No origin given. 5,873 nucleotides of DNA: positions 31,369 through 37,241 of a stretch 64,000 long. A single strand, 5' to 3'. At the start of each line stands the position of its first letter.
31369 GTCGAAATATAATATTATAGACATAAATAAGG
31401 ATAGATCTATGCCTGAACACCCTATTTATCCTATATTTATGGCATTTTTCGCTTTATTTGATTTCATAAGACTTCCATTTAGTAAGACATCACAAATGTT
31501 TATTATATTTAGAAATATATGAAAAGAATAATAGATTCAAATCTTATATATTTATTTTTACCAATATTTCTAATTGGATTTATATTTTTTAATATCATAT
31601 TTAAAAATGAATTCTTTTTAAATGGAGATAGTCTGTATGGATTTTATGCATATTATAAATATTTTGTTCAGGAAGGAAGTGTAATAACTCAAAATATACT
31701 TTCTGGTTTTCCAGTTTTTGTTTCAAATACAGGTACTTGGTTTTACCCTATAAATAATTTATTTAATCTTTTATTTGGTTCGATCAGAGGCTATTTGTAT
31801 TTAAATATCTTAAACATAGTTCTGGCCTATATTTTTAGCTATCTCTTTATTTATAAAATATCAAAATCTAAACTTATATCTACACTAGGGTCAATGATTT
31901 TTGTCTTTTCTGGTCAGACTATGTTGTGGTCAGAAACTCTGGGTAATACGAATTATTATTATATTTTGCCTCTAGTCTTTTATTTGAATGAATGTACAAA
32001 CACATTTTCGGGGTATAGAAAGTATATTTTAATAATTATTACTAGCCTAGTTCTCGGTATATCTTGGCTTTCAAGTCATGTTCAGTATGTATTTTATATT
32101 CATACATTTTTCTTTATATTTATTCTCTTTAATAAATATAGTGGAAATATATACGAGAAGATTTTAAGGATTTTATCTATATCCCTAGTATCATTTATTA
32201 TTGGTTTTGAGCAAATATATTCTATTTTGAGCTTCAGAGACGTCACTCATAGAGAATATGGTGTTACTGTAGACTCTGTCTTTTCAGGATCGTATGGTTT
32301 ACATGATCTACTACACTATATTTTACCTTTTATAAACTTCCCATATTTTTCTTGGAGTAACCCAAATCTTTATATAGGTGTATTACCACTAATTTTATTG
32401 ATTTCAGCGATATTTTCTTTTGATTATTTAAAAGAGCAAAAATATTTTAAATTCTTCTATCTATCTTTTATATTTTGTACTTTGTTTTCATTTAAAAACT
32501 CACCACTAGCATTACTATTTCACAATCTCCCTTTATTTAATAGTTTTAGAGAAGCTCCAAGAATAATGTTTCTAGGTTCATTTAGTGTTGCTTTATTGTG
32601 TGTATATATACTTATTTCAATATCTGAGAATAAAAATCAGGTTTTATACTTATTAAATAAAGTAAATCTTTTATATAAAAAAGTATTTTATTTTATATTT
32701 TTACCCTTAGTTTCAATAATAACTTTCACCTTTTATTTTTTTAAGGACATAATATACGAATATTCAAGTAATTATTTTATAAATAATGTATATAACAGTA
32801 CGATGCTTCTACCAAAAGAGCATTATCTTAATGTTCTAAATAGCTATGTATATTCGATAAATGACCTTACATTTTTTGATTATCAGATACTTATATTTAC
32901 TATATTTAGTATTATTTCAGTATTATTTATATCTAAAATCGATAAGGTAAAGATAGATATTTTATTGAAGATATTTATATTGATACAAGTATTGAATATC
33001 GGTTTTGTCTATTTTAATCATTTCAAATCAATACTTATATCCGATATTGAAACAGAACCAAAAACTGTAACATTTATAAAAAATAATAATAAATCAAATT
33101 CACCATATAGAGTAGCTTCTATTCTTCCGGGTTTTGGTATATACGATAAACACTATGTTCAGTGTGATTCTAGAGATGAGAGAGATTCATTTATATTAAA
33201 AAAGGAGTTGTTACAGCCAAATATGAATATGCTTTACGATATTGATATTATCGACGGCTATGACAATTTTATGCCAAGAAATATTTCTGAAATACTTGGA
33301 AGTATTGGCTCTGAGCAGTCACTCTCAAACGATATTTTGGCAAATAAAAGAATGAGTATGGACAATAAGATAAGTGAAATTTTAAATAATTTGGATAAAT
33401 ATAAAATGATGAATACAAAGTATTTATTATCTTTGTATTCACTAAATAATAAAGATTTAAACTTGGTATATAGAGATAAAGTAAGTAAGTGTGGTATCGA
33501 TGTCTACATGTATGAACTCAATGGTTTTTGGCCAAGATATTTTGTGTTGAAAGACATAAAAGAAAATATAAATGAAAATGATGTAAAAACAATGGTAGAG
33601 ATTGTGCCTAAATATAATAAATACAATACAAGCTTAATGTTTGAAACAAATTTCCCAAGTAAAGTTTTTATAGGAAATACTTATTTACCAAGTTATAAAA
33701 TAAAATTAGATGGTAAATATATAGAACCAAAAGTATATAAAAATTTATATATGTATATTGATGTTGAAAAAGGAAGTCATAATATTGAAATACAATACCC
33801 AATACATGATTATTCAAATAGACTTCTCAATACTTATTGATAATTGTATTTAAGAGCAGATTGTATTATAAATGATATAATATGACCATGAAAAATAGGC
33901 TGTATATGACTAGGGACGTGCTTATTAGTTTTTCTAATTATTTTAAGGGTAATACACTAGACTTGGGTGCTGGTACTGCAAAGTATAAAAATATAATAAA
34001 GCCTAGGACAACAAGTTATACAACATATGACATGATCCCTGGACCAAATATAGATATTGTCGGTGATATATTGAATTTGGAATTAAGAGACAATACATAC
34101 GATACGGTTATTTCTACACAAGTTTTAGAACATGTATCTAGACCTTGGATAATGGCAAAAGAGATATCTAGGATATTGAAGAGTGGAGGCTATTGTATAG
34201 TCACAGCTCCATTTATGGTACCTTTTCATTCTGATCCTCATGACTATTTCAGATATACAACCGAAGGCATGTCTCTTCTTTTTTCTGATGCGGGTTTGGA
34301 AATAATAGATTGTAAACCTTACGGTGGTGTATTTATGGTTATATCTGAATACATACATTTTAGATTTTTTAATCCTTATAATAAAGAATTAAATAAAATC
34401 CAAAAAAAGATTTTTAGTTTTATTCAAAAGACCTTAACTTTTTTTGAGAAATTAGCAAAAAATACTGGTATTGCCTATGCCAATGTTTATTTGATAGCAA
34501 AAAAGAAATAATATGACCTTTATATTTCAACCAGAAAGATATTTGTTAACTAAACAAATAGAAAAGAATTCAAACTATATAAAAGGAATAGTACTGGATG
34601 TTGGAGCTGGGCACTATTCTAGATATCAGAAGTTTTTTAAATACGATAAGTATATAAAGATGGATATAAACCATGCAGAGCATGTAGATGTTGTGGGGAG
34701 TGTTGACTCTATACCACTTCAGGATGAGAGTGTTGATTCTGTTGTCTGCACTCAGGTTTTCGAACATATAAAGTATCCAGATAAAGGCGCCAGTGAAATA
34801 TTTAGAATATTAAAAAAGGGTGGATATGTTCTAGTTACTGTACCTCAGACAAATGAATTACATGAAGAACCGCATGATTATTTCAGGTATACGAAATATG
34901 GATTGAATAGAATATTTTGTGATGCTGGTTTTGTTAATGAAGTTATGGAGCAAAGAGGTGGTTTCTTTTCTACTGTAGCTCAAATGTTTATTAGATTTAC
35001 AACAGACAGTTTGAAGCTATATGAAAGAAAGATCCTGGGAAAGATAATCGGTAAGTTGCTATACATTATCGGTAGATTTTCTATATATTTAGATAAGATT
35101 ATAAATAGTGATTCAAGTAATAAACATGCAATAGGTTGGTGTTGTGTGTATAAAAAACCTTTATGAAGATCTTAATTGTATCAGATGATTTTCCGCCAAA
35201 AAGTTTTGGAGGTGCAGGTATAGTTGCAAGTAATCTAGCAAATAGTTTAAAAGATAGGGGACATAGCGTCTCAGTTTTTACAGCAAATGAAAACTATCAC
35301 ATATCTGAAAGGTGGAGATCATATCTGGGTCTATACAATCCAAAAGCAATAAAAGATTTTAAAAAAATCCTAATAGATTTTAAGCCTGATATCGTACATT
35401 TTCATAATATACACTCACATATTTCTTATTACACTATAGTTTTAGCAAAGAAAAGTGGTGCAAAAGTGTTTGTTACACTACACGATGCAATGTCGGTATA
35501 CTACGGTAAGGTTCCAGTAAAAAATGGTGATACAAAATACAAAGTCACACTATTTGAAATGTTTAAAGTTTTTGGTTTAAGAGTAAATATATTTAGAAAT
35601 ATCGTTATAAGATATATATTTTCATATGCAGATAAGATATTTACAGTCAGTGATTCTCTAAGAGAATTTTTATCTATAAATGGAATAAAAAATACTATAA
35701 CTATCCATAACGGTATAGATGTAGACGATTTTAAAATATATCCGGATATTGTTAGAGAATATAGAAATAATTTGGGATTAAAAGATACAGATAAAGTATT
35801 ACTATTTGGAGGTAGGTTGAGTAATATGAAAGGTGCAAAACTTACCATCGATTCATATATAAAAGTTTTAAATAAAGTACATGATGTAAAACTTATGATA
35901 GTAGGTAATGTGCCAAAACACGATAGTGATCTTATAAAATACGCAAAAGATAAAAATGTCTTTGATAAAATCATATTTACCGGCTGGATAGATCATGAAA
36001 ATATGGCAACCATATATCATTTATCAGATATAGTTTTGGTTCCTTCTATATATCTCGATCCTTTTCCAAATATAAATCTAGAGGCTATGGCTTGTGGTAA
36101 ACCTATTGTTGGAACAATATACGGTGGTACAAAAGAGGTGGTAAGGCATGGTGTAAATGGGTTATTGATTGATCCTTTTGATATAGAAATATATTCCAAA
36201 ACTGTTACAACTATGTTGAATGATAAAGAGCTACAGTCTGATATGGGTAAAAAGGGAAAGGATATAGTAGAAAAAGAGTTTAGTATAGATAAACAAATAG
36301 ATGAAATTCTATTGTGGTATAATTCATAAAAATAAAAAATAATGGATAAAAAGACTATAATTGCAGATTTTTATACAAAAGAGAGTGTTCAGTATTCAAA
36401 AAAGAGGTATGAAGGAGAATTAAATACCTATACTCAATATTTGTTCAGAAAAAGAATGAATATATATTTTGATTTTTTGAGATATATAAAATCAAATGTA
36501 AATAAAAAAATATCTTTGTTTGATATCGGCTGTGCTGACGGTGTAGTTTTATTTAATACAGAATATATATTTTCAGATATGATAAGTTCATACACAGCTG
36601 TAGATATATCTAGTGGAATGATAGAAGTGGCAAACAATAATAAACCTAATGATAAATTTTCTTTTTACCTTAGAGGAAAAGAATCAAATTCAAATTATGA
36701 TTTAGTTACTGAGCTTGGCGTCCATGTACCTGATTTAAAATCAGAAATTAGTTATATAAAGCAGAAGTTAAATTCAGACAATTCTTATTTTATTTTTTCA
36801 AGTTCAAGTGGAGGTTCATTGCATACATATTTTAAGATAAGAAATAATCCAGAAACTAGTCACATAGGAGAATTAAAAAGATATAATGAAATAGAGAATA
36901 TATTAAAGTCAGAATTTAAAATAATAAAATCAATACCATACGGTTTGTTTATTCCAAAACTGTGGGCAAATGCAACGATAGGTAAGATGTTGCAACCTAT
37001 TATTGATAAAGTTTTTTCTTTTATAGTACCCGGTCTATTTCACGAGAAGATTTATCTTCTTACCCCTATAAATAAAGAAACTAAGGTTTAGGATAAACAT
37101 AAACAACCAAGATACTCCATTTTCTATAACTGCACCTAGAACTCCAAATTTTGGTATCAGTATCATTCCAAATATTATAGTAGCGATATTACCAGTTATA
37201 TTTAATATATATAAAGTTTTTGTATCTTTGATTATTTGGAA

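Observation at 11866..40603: ~28-kb co-directional glycan biosynthesis supercluster unusually rich in methyltransferases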

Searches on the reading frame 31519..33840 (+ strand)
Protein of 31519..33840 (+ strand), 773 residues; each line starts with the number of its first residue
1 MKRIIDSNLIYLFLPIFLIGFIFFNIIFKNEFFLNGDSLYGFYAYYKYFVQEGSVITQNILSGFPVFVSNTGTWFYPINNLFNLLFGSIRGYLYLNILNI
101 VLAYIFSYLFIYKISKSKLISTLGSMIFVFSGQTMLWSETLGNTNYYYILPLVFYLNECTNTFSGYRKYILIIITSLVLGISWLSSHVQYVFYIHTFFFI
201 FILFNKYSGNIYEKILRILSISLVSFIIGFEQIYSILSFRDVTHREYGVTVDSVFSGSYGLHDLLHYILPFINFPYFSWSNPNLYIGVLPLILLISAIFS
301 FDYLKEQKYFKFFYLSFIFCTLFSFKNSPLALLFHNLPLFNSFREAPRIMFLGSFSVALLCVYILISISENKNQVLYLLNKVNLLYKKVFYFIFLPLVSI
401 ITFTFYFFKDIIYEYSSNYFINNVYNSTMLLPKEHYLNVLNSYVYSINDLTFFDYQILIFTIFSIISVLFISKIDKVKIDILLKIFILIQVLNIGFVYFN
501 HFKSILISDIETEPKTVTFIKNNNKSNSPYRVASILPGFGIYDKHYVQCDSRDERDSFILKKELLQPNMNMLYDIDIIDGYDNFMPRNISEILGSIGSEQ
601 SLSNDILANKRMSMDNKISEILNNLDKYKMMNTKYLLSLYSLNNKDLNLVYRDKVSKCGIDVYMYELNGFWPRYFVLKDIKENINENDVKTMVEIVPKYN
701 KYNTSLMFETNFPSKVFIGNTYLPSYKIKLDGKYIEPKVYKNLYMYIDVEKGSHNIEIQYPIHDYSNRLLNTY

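Call 6: search_protein_families(library=pfam, proteins=[window:31519-33840:+], max_evalue=0.01)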
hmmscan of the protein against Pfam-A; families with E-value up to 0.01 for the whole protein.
window:31519-33840:+ (773 aa): 1 family
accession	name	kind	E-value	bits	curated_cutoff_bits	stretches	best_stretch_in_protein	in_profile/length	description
PF09586.16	YfhO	-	7.5e-06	25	28.5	1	75-616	76-542/835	Bacterial membrane protein YfhO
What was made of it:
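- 31519..33840 (+): YfhO-family GT-C membrane glycosyltransferase (773 aa). Own Pfam hit is 25 bits, below the 28.5 cutoff (call 6).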

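Call 15: search_protein_families(library=ncbifam, proteins=[window:31519-33840:+], max_evalue=0.001)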
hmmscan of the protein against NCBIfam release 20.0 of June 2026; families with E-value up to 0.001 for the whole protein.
window:31519-33840:+ (773 aa): 0 families

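Call 35: search_solved_structures(query=window:31519-33840:+, max_evalue=1)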
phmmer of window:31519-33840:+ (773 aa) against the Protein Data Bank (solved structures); distinct sequences matched with E-value up to 1: 0.

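Call 57: search_protein_representatives(protein=window:31519-33840:+)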
Query: 773 residues. Proteins with E-value up to 0.001 (for the whole library): 908; up to 1e-10: 319; up to 1e-30: 120. The best 150 are listed.
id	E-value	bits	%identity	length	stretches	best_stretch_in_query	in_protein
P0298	6.5e-200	682.8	47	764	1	9-771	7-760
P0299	2.3e-169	581.8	41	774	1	11-760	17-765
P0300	3.4e-155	534.9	38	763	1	13-761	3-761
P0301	3.8e-152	524.9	40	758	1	10-760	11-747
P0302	5.1e-151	521.1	39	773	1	8-760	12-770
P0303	1.1e-144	500.2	37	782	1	13-760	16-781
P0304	1.6e-144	499.6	40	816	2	8-693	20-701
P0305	9.5e-143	493.8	35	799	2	10-705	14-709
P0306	2.6e-138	479.1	36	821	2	2-679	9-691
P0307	4.9e-136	471.6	35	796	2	1-676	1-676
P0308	7.0e-132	457.8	36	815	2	8-679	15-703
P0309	1.1e-130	453.9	34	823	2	6-677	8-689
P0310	7.2e-127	441.3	37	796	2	10-678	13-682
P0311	1.2e-125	437.3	34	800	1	10-713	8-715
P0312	3.0e-125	435.9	33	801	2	11-693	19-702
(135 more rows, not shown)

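Call 60: search_protein_families(library=pfam, alignment_id=A2, max_evalue=0.001)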
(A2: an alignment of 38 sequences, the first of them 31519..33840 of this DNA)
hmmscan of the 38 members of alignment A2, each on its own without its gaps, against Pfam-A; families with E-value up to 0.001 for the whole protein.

A. member 1, window:31519-33840:+ (773 aa): 1 family
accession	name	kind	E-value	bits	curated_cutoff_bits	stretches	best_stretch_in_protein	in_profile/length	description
PF09586.16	YfhO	-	7.5e-06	25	28.5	1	75-616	76-542/835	Bacterial membrane protein YfhO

B. families by the number of members that match (of 38 scanned): 1 family
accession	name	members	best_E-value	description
PF09586.16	YfhO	32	1.4e-17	Bacterial membrane protein YfhO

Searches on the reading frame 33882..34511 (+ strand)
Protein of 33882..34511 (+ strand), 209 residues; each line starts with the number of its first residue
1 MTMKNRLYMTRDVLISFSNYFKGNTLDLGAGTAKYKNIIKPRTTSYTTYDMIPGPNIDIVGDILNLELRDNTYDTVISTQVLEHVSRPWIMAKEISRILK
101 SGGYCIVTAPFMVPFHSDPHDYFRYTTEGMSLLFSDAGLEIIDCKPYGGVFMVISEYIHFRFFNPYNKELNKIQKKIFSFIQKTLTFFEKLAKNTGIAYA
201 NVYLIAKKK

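Call 7: search_protein_families(library=pfam, proteins=[window:33882-34511:+], max_evalue=0.01)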
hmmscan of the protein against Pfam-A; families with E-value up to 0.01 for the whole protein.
window:33882-34511:+ (209 aa): 6 families
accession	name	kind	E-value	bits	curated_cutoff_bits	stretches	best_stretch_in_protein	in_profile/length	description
PF08241.18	Methyltransf_11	-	1.6e-12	48.3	21.2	1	26-107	1-95/95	Methyltransferase domain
PF13489.12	Methyltransf_23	-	4.3e-08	33.5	27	1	22-110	23-119/164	Methyltransferase domain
PF13847.12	Methyltransf_31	-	7e-08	32.7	27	1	60-110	60-112/145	Methyltransferase domain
PF13649.12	Methyltransf_25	-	2.1e-06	28.7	27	1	59-103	51-97/97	Methyltransferase domain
PF08242.18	Methyltransf_12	-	6.4e-06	27.3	30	1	64-104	59-97/98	Methyltransferase domain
PF05148.21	Methyltransf_8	-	0.0011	19.3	27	1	25-107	76-156/219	Hypothetical methyltransferase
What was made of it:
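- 33882..34511 (+): MT5: small class I methyltransferase, tandem paralogue of MT6. Methyltransf_11 48 bits (call 7).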

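Call 14: search_protein_families(library=ncbifam, proteins=[window:33882-34511:+], max_evalue=0.001)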
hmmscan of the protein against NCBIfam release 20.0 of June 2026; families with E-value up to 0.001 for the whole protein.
window:33882-34511:+ (209 aa): 4 families
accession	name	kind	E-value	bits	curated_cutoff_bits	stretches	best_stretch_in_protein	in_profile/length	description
NF001243.0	PRK00216.1-4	equivalog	8.2e-05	22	235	1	59-130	103-177/237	demethylmenaquinone methyltransferase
TIGR04345.1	ovoA_Cterm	equivalog_domain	0.00033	20.2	170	1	61-112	123-174/242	putative 4-mercaptohistidine N1-methyltransferase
TIGR02072.1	BioC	equivalog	0.00055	19.8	184.95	0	26-108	39-133/244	malonyl-ACP O-methyltransferase BioC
TIGR01983.1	UbiG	equivalog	0.0008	18.8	102.95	0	70-108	114-152/228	bifunctional 2-polyprenyl-6-hydroxyphenol methylase/3-demethylubiquinol 3-O-methyltransferase UbiG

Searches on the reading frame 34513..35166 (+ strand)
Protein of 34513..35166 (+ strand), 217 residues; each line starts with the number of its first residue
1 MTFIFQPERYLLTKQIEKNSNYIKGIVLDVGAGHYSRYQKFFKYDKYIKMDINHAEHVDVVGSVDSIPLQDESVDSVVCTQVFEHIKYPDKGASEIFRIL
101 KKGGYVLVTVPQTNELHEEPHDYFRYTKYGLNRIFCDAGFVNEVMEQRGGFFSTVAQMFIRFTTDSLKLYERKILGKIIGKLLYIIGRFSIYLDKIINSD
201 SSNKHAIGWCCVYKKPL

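Call 7: search_protein_families(library=pfam, proteins=[window:34513-35166:+], max_evalue=0.01)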
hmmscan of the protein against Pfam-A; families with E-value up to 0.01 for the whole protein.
window:34513-35166:+ (217 aa): 7 families
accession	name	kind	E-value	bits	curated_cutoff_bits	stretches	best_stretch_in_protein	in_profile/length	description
PF08241.18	Methyltransf_11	-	4.9e-13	50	21.2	1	45-107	19-94/95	Methyltransferase domain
PF13489.12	Methyltransf_23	-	2.5e-09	37.5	27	1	24-119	23-127/164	Methyltransferase domain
PF13847.12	Methyltransf_31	-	3.3e-07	30.5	27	1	62-122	61-124/145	Methyltransferase domain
PF13649.12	Methyltransf_25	-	3.7e-06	28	27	1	60-104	51-97/97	Methyltransferase domain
PF08242.18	Methyltransf_12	-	1.1e-05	26.6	30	1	66-105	57-97/98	Methyltransferase domain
PF05148.21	Methyltransf_8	-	2e-05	25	27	1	24-108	73-156/219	Hypothetical methyltransferase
PF01209.24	Ubie_methyltran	-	0.0033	17.2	20.1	1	60-129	103-172/233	ubiE/COQ5 methyltransferase family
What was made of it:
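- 34513..35166 (+): MT6: small class I methyltransferase. Methyltransf_11 50 bits (call 7).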

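Call 14: search_protein_families(library=ncbifam, proteins=[window:34513-35166:+], max_evalue=0.001)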
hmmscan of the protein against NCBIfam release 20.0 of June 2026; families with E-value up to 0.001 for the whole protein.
window:34513-35166:+ (217 aa): 5 families
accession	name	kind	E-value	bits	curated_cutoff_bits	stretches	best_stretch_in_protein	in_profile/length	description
TIGR02072.1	BioC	equivalog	1.7e-06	28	184.95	1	13-118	24-142/244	malonyl-ACP O-methyltransferase BioC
NF041537.1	ArsM_AhpD_UU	exception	1.6e-05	23.8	510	1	62-109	134-181/345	arsenite methyltransferase/AhpD domain selenoprotein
NF045667.1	MTase_DVU1556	equivalog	1.8e-05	24.3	155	1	59-109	70-120/213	DVU_1556 family methyltransferase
NF008823.0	PRK11873.1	subfamily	6.8e-05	22.5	263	1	61-109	134-182/272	arsenite methyltransferase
NF041675.1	sarc_dimgly_tmase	equivalog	0.00037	20.5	550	1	58-112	118-173/278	sarcosine/dimethylglycine N-methyltransferase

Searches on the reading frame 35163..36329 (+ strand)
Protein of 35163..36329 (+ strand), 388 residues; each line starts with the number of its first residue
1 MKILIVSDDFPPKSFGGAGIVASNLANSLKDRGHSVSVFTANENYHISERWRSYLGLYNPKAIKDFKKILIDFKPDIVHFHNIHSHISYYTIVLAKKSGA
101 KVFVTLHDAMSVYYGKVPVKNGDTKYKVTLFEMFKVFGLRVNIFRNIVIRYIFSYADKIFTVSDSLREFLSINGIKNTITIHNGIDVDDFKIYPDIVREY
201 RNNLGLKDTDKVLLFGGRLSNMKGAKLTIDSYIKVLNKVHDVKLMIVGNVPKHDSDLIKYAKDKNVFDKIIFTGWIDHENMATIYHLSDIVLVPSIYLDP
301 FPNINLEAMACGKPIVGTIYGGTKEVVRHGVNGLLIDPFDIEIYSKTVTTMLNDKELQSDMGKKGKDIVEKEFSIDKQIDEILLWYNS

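Call 7: search_protein_families(library=pfam, proteins=[window:35163-36329:+], max_evalue=0.01)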
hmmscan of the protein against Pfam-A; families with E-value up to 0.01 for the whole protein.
window:35163-36329:+ (388 aa): 7 families
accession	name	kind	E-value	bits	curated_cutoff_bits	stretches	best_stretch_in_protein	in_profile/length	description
PF00534.26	Glycos_transf_1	-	2.2e-38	131.9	26.4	1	199-366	4-170/172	Glycosyl transferases group 1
PF13692.12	Glyco_trans_1_4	-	2.3e-30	106.2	27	1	211-354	2-142/142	Glycosyl transferases group 1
PF13439.12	Glyco_transf_4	-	7.1e-22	78.7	28.5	1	15-188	1-169/170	Glycosyltransferase Family 4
PF13579.12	Glyco_trans_4_4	-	1.5e-11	45.3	29.7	1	16-183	1-157/158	Glycosyl transferase 4-like domain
PF08323.17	Glyco_transf_5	-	2e-08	34.7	22.7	1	2-51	1-50/239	Starch synthase catalytic domain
PF13524.12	Glyco_trans_1_2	-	3.9e-08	33.8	25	1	238-383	11-143/144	Glycosyl transferase-like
PF13477.12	Glyco_trans_4_2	-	1.1e-06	29.3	23.4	1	21-107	12-107/139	Glycosyl transferase 4-like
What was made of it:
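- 35163..36329 (+): GT4 glycosyltransferase (GT4_h). Glycos_transf_1 132 bits, Glyco_transf_4 79 bits (call 7).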

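Call 38: search_protein_families(library=ncbifam, proteins=[window:35163-36329:+], max_evalue=0.0001)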
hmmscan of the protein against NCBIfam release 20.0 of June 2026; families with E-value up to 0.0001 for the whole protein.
window:35163-36329:+ (388 aa): 37 families (the best 25 are shown)
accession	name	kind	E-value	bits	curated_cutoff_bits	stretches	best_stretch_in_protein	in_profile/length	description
TIGR03999.1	thiol_BshA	equivalog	2.3e-35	122.2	273.7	1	148-386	137-370/375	N-acetyl-alpha-D-glucosaminyl L-malate synthase BshA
TIGR02149.1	glgA_Coryne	subfamily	2.1e-32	112.7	302.4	1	153-381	142-382/391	glycogen synthase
TIGR04063.1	stp3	hypoth_equivalog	1.3e-30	106.6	442.05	1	66-379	84-385/397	TIGR04063 family PEP-CTERM/XrtA system glycosyltransferase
TIGR04157.1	glyco_rSAM_CFB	subfamily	6.3e-29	101.2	400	1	151-377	165-397/406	TIGR04157 family glycosyltransferase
TIGR03088.1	stp2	hypoth_equivalog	1.2e-26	93.6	409.05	1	147-386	128-370/374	TIGR03088 family PEP-CTERM/XrtA system glycosyltransferase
TIGR03449.1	mycothiol_MshA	equivalog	1.7e-26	93.1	462.5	1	179-387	191-401/406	D-inositol-3-phosphate glycosyltransferase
NF012028.0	PRK15484.1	subfamily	4.7e-26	91.8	618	1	158-377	142-366/380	lipopolysaccharide N-acetylglucosaminyltransferase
NF041876.1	EPS_EpsE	equivalog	7.5e-23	81.4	400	1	210-378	214-385/389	exopolysaccharide biosynthesis GT4 family glycosyltransferase EpsE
NF047684.1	TeichurnBiosyTuaC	equivalog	1e-21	77.3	550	1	154-383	163-383/391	teichuronic acid biosynthesis protein TuaC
NF053787.1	GlcN_PG_synth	equivalog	1.4e-18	66.9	480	1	146-387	134-357/361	N-acetylglucosaminyl phosphatidylglycerol synthase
NF038229.1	Glyco4_Geo_Pelo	equivalog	4.2e-17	62.2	400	1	204-384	154-331/338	GPMC system family 4 glycosyltransferase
TIGR04047.1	MSMEG_0565_glyc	hypoth_equivalog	9.4e-16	57.8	259.85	1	155-371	138-357/373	MSMEG_0565 family glycosyltransferase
NF007640.0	PRK10307.1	subfamily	9.6e-16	57.7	276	1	146-380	162-398/411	WcaI family glycosyltransferase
NF038298.1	EPS_HpsO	equivalog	4.8e-15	55.2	575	1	147-374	138-372/388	hormogonium polysaccharide biosynthesis glycosyltransferase HpsO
NF041010.1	glycosy_Agl16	equivalog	1.7e-14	53.5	575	1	2-370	2-333/352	glycosylation protein Agl16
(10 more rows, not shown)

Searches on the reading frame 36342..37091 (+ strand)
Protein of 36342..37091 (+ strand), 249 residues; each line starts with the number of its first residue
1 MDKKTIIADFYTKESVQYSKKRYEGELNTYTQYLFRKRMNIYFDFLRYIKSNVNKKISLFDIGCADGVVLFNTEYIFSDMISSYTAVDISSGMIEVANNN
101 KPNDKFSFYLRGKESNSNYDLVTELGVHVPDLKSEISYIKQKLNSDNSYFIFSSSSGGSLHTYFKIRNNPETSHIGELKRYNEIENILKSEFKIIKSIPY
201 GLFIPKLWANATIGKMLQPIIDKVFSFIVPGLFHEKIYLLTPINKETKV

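Call 7: search_protein_families(library=pfam, proteins=[window:36342-37091:+], max_evalue=0.01)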
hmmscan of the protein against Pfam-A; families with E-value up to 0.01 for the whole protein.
window:36342-37091:+ (249 aa): 5 families
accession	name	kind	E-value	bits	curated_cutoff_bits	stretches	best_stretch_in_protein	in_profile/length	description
PF13489.12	Methyltransf_23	-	4.4e-05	23.7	27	1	42-154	9-118/164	Methyltransferase domain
PF13847.12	Methyltransf_31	-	0.00011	22.3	27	1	55-156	3-113/145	Methyltransferase domain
PF08242.18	Methyltransf_12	-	0.0013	19.8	30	1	61-127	2-74/98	Methyltransferase domain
PF08241.18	Methyltransf_11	-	0.0036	18.4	21.2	1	61-106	2-43/95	Methyltransferase domain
PF13649.12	Methyltransf_25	-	0.0072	17.4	27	0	61-103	3-43/97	Methyltransferase domain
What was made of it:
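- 36342..37091 (+): MT7: divergent, weakly supported class I methyltransferase. Last gene of the co-directional run. Methyltransf_23 23.7 bits, with all hits below cutoffs (call 7).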

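Call 14: search_protein_families(library=ncbifam, proteins=[window:36342-37091:+], max_evalue=0.001)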
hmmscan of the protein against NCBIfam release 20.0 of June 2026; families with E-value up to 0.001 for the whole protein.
window:36342-37091:+ (249 aa): 3 families
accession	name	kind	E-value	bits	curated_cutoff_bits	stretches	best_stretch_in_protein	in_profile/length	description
TIGR02072.1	BioC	equivalog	2.5e-05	24.2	184.95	1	45-196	23-175/244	malonyl-ACP O-methyltransferase BioC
TIGR01983.1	UbiG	equivalog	0.00034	20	102.95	1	52-151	46-151/228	bifunctional 2-polyprenyl-6-hydroxyphenol methylase/3-demethylubiquinol 3-O-methyltransferase UbiG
NF000466.2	16S_rRNA_Rmt_gen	equivalog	0.00067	19.1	250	1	36-101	88-150/254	Rmt family 16S rRNA (guanine(1405)-N(7))-methyltransferase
